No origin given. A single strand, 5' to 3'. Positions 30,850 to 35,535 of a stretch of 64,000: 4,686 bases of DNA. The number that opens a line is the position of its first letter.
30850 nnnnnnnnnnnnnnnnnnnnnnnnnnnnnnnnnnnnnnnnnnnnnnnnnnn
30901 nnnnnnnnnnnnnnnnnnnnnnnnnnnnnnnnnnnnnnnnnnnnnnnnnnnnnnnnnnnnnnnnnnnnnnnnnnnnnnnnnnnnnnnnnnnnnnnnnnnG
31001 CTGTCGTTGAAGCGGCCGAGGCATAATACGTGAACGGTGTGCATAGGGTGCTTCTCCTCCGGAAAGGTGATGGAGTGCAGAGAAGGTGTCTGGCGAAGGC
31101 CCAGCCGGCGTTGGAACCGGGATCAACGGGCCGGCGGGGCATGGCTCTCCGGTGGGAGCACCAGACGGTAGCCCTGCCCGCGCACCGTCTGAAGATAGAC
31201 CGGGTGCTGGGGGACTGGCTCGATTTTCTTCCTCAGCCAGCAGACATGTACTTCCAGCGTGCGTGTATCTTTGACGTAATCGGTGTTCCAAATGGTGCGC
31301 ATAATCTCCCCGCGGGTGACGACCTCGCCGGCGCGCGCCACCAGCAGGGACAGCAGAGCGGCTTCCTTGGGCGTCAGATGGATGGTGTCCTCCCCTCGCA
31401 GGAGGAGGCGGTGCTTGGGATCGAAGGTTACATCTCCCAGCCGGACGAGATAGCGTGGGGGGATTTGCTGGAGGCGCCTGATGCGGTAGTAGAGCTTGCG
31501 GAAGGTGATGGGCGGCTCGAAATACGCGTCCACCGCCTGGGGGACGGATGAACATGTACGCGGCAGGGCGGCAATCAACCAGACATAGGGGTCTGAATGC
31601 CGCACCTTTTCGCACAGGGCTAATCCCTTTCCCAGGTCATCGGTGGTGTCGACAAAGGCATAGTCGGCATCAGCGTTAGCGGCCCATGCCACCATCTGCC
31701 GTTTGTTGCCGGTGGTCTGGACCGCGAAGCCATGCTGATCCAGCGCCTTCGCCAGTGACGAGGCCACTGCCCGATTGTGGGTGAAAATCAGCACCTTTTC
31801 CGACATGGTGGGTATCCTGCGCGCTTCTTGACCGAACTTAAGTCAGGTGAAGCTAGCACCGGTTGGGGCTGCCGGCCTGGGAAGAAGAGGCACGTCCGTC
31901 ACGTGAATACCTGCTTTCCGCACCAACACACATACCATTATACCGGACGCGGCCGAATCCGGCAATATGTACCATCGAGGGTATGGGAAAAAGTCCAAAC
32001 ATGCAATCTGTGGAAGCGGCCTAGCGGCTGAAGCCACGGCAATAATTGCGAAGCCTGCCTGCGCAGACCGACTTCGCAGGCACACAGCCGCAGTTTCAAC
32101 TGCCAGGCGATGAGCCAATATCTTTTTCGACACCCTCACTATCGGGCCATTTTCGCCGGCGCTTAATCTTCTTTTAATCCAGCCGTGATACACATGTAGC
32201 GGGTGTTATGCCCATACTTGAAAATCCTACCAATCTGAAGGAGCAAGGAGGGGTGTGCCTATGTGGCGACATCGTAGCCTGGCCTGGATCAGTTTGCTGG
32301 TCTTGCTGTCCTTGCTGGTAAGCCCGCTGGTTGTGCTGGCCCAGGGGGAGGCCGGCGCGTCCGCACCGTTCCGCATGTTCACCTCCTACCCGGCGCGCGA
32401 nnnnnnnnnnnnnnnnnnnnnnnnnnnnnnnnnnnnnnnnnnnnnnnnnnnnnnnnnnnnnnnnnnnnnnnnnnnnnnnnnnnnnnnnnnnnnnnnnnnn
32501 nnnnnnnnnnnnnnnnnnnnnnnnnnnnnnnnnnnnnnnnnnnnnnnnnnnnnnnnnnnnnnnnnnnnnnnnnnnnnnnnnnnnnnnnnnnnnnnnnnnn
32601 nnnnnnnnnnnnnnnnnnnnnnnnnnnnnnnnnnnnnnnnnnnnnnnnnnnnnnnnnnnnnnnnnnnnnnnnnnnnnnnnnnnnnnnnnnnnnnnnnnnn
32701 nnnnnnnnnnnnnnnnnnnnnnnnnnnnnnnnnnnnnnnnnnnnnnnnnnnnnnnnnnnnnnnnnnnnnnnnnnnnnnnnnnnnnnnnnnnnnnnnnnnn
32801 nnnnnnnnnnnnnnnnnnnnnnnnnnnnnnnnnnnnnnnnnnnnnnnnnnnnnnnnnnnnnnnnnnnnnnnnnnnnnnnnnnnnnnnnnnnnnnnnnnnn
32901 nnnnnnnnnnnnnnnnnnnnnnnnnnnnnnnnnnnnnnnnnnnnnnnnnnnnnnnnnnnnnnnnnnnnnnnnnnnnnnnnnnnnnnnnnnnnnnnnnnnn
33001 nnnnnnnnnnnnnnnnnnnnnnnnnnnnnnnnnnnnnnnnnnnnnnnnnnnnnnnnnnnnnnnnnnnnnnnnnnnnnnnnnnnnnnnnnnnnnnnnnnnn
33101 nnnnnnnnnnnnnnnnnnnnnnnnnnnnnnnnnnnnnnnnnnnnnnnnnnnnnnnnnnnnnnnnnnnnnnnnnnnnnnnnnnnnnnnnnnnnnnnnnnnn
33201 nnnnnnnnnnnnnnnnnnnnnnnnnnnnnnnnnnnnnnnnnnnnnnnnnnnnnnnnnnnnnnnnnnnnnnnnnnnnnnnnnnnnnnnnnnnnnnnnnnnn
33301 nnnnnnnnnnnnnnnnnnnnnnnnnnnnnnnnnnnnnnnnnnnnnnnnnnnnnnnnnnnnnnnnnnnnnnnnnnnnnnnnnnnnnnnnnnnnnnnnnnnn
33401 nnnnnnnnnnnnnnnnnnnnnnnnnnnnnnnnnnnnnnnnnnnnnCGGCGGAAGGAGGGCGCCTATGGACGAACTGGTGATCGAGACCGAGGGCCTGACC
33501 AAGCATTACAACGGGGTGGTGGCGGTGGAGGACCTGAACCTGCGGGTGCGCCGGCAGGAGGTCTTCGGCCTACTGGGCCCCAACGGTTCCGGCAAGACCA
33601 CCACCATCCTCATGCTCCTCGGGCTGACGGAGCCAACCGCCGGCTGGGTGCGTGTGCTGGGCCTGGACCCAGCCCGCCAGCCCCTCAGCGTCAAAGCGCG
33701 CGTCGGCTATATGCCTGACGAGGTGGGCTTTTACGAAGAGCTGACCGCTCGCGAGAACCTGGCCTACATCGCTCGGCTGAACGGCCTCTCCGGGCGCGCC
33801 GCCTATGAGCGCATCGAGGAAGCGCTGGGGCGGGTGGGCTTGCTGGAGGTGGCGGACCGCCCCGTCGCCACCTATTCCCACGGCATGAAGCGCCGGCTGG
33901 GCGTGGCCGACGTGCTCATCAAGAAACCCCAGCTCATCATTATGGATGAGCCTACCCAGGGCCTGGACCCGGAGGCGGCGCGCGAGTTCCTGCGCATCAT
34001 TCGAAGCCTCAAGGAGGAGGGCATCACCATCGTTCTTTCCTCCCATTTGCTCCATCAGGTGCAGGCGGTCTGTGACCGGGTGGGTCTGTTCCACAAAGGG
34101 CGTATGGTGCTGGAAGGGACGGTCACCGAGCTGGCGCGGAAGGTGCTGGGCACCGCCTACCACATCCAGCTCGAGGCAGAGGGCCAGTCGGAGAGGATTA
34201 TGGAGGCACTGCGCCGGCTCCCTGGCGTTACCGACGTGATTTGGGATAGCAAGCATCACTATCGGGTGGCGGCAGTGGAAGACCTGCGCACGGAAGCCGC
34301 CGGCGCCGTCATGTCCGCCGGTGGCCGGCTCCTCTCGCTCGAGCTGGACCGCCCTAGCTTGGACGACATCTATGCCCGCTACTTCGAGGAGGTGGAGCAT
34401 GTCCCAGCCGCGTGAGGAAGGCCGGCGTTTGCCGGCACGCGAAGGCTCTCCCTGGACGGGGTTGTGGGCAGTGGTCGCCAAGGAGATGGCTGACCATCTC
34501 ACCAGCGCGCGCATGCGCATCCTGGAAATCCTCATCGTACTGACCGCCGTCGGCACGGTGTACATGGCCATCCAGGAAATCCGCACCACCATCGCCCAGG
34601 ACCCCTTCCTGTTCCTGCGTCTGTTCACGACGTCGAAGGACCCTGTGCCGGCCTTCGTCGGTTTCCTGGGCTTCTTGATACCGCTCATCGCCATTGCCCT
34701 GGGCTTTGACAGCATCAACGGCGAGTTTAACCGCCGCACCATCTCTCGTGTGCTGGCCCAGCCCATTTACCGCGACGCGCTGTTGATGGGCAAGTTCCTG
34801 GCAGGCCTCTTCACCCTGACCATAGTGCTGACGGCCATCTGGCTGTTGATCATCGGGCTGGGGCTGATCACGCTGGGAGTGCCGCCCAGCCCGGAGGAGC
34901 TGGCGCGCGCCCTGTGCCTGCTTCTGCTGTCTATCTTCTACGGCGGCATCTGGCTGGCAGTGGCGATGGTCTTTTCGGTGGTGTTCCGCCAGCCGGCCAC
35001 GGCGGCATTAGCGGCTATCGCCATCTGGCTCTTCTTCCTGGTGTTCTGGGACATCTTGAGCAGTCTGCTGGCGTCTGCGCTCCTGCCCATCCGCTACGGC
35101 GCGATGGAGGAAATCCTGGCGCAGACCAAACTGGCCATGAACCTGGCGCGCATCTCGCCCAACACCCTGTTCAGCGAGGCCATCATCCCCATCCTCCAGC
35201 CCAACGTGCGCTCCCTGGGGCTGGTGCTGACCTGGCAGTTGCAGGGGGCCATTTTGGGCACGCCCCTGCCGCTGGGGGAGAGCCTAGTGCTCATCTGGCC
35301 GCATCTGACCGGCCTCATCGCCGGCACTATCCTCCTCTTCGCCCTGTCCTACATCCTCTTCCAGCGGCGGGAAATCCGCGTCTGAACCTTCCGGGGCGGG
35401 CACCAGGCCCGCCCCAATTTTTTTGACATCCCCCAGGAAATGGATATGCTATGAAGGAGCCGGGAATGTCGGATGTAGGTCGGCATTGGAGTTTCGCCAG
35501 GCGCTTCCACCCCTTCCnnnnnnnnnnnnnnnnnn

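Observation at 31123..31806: OmpR-family regulator with aspartate-less (atypical) receiver domain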

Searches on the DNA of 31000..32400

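Call 20: search_rna_families(source=window, start=31000, end=32400, threshold=evalue, max_evalue=1)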
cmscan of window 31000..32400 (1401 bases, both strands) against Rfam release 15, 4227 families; matches with E-value up to 1: 1.
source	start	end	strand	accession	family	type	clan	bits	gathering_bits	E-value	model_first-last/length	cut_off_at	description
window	32016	32111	-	RF03679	MIR2084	Gene; miRNA;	-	19.1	100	0.72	1-107/107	no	MIR2084 microRNA precursor family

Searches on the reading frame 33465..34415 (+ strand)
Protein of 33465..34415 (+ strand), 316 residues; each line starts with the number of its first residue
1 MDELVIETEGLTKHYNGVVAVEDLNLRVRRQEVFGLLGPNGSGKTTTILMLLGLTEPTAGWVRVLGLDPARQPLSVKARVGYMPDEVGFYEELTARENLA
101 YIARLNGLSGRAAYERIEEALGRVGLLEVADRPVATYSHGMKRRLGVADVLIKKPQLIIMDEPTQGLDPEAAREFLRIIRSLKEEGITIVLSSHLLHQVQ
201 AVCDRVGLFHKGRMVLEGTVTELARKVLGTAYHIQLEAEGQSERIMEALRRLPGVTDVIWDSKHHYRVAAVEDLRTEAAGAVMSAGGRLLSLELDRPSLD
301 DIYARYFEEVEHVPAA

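Call 9: search_protein_families(library=pfam, proteins=[window:33465-34415:+], max_evalue=0.001)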
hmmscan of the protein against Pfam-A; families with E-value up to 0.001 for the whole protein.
window:33465-34415:+ (316 aa): 3 families
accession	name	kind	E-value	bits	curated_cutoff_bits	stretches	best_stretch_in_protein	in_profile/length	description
PF00005.33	ABC_tran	-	6.1e-30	105.1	25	1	22-165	2-137/137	ABC transporter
PF13304.12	AAA_21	-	3.3e-14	54.1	27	1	129-194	230-298/304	AAA domain, putative AbiEii toxin, Type IV TA system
PF13732.12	DrrA1-3_C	-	6.9e-05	23.9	27.4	1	218-305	1-79/81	ATP-binding protein DrrA1-3-like, C-terminal domain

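Call 68: search_protein_families(library=ncbifam, proteins=[window:33465-34415:+], max_evalue=0.00001)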
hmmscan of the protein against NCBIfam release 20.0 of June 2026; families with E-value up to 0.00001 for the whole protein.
window:33465-34415:+ (316 aa): 183 families (the best 25 are shown)
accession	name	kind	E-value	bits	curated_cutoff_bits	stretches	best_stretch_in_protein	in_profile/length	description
TIGR01188.1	drrA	subfamily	1.1e-75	254.7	312.45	1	13-305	1-299/302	daunorubicin resistance ABC transporter, ATP-binding protein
NF033858.1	ABC2_perm_RbbA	equivalog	3.8e-57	193.9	1050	1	3-226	264-487/909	ribosome-associated ATPase/putative transporter RbbA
TIGR03522.1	GldA_ABC_ATP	equivalog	8.6e-55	186.3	402.6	1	6-303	3-297/301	gliding motility-associated ABC transporter ATP-binding subunit GldA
TIGR03740.1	galliderm_ABC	subfamily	2.6e-54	184.3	309.75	1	7-220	2-208/223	lantibiotic protection ABC transporter ATP-binding subunit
NF010060.0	PRK13537.1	equivalog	1.6e-50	171.8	521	1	4-230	14-240/314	nodulation factor ABC transporter ATP-binding protein NodI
NF010059.0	PRK13536.1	equivalog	3.3e-50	170.7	549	1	3-230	41-268/342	nodulation factor ABC transporter ATP-binding protein NodI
TIGR01288.1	nodI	equivalog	1e-47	162.7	424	1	4-230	3-229/303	nodulation factor ABC transporter ATP-binding protein NodI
TIGR03864.1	PQQ_ABC_ATP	hypoth_equivalog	1.6e-46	158.7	302.25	1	6-227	2-223/236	ABC transporter, ATP-binding subunit, PQQ-dependent alcohol dehydrogenase system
TIGR04406.1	LPS_export_lptB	equivalog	3.8e-45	154.1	240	1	6-224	2-223/239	LPS export ABC transporter ATP-binding protein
TIGR04521.1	ECF_ATPase_2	equivalog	3.7e-39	134.5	330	1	19-226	19-235/279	energy-coupling factor transporter ATPase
TIGR01257.1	rim_protein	equivalog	6.7e-37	126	4012.85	1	7-238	1939-2171/2272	rim ABC transporter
TIGR01166.1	cbiO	subfamily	3.8e-35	121.1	211.8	1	17-194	4-185/190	cobalt ABC transporter, ATP-binding protein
NF000106.1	40850658_otr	exception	5.4e-35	121.1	750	1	6-251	14-259/351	oxytetracycline efflux ABC transporter Otr(C) ATP-binding subunit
NF008449.1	PRK11300.1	equivalog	2.7e-34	118.6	362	1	3-223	3-241/255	high-affinity branched-chain amino acid ABC transporter ATP-binding protein LivG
NF008144.0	PRK10895.1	equivalog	4.3e-34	118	381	1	7-224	5-225/241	LPS export ABC transporter ATP-binding protein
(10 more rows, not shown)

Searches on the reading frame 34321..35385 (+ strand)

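Call 9: search_protein_families(library=pfam, proteins=[window:34321-35385:+], max_evalue=0.001)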
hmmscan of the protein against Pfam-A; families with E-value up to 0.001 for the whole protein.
window:34321-35385:+ (354 aa): 2 families
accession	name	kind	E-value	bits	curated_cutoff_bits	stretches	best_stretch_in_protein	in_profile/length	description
PF12679.13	ABC2_membrane_2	-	1.1e-32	113.9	27.2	1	49-351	1-282/283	ABC-2 family transporter protein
PF12698.13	ABC2_membrane_3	-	3e-06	27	31.6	1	109-344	161-346/347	ABC-2 family transporter protein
